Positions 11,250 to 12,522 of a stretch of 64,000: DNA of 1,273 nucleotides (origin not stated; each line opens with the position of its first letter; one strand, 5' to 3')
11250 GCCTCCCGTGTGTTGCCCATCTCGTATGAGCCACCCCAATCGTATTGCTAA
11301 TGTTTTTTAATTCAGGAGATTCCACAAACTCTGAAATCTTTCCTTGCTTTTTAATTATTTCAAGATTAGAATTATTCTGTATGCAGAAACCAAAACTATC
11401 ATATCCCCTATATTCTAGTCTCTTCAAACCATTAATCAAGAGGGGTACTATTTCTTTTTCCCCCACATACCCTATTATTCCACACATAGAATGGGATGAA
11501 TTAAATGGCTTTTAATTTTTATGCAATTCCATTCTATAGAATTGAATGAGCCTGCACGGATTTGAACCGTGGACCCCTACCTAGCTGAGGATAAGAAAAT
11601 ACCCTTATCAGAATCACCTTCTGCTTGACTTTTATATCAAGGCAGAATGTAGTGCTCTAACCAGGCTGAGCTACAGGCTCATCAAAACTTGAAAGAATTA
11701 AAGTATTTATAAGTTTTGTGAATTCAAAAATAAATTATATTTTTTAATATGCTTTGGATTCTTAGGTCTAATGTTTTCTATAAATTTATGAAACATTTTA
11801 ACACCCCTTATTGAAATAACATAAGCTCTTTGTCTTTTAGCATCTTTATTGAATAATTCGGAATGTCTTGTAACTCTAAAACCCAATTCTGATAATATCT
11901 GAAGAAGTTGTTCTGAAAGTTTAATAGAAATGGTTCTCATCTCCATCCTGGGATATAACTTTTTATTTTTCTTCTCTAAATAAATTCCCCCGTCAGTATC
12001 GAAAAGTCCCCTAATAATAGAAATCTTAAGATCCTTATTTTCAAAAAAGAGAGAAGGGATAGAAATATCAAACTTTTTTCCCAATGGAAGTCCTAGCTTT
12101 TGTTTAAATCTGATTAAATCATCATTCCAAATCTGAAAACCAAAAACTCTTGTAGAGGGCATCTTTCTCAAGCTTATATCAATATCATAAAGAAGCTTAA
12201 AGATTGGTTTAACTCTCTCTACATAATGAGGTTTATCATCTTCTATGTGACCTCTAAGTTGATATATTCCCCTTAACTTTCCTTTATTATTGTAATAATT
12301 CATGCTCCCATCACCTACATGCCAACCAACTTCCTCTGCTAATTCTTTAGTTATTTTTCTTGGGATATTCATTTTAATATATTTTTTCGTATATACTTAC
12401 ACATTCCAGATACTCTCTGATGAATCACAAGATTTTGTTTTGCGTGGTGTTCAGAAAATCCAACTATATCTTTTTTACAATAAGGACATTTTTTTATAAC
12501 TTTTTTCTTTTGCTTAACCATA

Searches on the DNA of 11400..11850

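Call 6: search_rna_families(source=window, start=11400, end=11850, threshold=evalue, show_alignments=2)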
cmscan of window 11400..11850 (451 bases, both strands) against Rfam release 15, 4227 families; matches with E-value up to 1: 5.
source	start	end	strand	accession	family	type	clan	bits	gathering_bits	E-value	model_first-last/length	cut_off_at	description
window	11547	11680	-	RF00005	tRNA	Gene; tRNA;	CL00001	47.8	29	2.8e-09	1-71/71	no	tRNA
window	11548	11615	-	RF01684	mascRNA-menRNA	Gene;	-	22.7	42.5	0.028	1-56/56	no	MALAT1-associated small cytoplasmic RNA/MEN beta RNA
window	11427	11548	-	RF00028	Intron_gpI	Intron;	-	17.5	50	0.039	1-253/253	no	Group I catalytic intron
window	11594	11677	-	RF03354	mir-459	Gene; miRNA;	-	17.1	62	0.45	1-81/81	no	mir-459 microRNA precursor family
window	11580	11605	+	RF00287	SNORD44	Gene; snRNA; snoRNA; CD-box;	CL00060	17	40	0.66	1-61/61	no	Small nucleolar RNA SNORD44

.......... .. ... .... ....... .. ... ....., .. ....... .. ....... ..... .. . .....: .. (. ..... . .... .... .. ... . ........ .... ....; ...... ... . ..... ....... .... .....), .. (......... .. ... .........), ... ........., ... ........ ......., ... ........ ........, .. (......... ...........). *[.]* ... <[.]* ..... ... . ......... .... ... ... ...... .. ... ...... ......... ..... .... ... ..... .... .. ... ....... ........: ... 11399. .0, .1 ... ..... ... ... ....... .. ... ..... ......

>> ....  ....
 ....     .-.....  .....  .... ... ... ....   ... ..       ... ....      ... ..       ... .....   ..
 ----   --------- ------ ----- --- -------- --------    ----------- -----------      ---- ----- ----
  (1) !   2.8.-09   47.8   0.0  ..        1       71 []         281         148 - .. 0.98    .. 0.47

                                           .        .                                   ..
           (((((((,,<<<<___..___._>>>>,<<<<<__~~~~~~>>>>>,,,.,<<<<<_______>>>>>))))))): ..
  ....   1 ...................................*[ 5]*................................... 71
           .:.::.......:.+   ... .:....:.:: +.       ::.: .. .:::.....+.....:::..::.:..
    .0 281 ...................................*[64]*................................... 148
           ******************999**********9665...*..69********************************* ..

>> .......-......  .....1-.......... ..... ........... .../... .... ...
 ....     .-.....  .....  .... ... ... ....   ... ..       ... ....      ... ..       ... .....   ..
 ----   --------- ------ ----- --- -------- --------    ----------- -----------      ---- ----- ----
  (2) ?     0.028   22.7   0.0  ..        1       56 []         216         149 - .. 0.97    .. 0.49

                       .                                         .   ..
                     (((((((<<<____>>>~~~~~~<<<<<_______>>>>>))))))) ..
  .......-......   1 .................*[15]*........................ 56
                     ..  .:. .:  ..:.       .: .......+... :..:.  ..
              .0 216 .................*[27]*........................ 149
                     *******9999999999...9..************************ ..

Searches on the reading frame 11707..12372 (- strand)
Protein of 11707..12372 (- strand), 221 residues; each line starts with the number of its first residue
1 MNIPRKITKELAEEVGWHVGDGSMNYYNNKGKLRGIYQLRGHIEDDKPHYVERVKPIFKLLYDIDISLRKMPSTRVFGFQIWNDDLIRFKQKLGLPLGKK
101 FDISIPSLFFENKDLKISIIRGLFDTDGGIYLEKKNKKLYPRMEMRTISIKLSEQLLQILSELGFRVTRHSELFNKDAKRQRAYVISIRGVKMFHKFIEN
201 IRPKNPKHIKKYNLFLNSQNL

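Call 55: search_protein_families(library=pfam, proteins=[window:11707-12372:-], max_evalue=1)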
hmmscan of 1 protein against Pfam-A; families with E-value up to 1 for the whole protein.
window:11707-12372:- (221 aa): 2 families
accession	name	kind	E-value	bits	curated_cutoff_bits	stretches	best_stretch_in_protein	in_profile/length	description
PF14528.11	LAGLIDADG_3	-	9.4e-09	35.9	22.5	1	116-201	3-81/82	LAGLIDADG-like domain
PF00961.24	LAGLIDADG_1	-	0.094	14.1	23.1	1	121-209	2-93/102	LAGLIDADG endonuclease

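Call 56: search_solved_structures(query=window:11707-12372:-, max_evalue=1, show_alignments=1)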
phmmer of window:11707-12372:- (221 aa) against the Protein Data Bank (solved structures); distinct sequences matched with E-value up to 1: 3.
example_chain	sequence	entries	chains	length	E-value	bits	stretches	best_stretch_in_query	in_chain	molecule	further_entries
4wvm_B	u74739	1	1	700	0.061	16.1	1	77-197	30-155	Stonustoxin subunit beta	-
2dch_X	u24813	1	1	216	0.41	13.4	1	68-193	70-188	putative homing endonuclease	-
1x6f_A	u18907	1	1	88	0.98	12.2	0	141-183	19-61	Zinc finger protein 462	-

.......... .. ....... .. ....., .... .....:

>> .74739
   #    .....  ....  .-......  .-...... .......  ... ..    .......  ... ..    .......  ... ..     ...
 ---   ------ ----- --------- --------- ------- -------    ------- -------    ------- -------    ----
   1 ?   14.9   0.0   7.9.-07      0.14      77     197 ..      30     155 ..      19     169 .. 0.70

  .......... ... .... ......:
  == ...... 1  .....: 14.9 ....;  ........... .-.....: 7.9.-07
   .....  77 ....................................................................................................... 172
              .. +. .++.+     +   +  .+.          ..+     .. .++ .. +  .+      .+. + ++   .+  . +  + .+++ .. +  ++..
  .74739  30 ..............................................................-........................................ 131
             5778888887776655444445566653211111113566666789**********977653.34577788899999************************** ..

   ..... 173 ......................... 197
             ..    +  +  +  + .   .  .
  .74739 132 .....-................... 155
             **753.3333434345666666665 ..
